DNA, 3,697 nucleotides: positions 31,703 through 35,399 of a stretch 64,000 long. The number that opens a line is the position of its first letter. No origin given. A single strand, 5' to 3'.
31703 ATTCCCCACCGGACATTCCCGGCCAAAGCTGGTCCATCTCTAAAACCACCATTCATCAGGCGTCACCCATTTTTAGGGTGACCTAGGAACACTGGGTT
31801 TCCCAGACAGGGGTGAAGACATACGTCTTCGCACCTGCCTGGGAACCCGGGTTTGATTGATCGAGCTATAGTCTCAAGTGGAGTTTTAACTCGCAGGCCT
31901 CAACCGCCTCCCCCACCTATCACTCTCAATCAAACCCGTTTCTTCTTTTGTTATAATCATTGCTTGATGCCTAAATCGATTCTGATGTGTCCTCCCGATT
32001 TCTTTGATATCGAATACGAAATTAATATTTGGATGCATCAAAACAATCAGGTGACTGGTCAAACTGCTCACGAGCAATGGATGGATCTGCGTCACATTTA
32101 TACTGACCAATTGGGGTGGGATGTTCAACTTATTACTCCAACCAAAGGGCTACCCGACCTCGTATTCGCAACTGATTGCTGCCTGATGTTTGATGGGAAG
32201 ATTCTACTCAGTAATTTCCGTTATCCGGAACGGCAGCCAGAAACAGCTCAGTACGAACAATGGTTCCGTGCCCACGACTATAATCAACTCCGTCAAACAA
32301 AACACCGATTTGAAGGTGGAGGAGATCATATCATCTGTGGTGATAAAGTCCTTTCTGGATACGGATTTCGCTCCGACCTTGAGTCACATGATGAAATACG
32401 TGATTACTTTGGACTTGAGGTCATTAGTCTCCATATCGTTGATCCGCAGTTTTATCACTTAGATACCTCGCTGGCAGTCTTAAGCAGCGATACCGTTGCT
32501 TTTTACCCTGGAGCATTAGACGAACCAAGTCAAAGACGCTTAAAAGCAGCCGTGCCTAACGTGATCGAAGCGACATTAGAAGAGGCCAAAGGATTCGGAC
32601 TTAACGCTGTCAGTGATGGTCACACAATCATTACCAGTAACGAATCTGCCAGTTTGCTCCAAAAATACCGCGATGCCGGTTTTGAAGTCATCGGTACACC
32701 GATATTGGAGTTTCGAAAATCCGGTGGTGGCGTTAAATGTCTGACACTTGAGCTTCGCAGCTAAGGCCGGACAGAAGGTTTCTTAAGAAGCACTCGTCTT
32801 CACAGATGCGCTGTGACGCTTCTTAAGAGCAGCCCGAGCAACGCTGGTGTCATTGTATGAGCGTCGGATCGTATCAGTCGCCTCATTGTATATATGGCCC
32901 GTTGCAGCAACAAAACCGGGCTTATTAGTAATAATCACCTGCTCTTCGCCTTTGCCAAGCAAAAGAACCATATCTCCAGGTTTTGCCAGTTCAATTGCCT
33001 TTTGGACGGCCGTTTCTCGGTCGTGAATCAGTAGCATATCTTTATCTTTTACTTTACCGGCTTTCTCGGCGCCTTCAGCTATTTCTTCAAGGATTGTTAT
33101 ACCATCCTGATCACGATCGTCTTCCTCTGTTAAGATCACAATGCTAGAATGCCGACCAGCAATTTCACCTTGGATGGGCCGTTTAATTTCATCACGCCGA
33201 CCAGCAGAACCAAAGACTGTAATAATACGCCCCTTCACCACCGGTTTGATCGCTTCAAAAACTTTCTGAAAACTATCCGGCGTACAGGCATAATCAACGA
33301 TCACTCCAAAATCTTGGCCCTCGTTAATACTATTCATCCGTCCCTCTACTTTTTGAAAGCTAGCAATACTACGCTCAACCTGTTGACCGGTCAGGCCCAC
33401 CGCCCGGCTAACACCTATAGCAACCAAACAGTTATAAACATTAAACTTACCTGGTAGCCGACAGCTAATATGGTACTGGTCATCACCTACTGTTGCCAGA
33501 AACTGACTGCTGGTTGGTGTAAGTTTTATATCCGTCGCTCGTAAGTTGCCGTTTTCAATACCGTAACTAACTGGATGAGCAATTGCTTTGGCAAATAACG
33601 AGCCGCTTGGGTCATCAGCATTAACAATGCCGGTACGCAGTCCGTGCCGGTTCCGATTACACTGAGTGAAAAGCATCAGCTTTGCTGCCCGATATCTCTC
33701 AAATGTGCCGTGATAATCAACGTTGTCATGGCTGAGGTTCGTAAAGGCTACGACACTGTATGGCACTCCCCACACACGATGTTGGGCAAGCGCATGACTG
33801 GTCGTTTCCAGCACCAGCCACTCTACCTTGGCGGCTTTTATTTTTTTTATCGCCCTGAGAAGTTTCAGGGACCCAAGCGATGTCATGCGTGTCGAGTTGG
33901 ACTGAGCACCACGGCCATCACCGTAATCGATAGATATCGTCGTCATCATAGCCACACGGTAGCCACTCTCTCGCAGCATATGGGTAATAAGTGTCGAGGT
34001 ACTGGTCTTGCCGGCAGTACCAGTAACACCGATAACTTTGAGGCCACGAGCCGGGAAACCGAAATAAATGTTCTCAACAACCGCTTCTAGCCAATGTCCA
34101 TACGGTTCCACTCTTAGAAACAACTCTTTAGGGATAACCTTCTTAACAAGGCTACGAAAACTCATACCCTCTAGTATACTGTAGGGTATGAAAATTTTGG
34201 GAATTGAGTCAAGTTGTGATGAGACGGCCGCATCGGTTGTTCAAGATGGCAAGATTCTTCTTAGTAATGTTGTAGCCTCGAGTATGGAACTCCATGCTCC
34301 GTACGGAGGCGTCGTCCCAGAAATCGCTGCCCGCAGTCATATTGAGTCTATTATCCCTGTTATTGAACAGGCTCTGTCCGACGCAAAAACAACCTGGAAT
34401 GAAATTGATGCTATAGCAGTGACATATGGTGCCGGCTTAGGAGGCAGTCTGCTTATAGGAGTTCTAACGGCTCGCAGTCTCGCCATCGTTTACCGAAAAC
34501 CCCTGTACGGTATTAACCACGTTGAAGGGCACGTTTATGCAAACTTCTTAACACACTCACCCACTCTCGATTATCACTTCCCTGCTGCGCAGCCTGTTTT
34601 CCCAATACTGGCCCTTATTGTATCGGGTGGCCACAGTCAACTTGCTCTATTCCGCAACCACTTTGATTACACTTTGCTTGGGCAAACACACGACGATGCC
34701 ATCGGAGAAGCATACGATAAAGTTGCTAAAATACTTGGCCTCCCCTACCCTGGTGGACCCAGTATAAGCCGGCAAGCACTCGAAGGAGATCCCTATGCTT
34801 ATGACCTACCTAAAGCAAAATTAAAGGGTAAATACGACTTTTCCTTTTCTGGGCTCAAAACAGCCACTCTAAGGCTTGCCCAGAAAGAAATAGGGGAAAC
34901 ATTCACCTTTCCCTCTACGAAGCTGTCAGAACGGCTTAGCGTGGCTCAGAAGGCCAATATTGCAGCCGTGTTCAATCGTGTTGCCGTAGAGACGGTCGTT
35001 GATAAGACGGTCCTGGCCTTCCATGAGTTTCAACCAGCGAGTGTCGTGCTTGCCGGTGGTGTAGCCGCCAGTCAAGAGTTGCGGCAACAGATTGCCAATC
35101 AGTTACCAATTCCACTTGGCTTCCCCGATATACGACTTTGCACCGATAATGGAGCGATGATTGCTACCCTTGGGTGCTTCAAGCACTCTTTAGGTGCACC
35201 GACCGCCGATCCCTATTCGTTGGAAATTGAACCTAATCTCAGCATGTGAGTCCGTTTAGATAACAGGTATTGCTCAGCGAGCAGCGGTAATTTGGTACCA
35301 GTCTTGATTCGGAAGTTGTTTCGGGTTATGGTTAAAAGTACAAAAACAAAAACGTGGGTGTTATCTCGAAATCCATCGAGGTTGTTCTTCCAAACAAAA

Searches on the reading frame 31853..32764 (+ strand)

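Call 11: search_protein_families(library=pfam, proteins=[window:31853-32764:+], max_evalue=0.01)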
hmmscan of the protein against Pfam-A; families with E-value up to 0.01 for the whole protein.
window:31853-32764:+ (303 aa): 2 families
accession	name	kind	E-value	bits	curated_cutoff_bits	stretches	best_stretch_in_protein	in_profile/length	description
PF19420.4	DDAH_eukar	-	6.1e-14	52.4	23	1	62-301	18-290/291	N,N dimethylarginine dimethylhydrolase, eukaryotic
PF02274.22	ADI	-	8.3e-09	35.4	22.8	1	98-228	119-267/377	Arginine deiminase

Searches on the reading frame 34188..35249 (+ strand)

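Call 11: search_protein_families(library=pfam, proteins=[window:34188-35249:+], max_evalue=0.01)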
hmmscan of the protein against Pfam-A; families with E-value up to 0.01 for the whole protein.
window:34188-35249:+ (353 aa): 2 families
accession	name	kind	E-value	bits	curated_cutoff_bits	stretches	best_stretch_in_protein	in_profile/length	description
PF00814.31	TsaD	-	4.7e-83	279.4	24.8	1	24-326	2-263/264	tRNA N6-adenosine threonylcarbamoyltransferase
PF02543.21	Carbam_trans_N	-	0.0011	18.9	24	1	98-295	119-313/346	Carbamoyltransferase N-terminus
